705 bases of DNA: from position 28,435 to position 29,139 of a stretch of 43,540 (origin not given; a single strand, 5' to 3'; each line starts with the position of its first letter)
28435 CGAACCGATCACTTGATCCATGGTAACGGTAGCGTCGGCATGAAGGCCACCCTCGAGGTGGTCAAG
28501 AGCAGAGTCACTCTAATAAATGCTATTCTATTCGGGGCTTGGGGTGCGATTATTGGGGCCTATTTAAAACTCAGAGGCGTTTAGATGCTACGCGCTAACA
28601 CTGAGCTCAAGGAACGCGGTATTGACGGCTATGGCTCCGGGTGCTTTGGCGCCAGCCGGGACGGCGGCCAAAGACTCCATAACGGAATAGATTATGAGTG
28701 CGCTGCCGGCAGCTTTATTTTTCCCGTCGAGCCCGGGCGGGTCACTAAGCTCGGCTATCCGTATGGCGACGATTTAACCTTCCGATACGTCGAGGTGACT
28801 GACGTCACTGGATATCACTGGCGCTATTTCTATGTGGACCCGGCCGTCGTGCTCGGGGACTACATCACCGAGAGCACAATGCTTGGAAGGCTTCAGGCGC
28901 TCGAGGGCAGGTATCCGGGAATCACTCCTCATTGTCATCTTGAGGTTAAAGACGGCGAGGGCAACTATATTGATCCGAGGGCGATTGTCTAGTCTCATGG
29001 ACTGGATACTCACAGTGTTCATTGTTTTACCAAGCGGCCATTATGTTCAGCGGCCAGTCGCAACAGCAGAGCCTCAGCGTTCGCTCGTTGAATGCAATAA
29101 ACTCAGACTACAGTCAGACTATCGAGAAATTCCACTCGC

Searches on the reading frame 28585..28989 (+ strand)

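Call 67: search_protein_families(library=pfam, proteins=[window:28585-28989:+], max_evalue=0.01)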
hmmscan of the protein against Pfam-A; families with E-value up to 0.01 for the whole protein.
window:28585-28989:+ (135 aa): 1 family
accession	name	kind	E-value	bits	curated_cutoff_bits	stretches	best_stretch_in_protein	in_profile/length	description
PF01551.29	Peptidase_M23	-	3.1e-07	30.9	28.7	1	31-131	2-96/96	Peptidase family M23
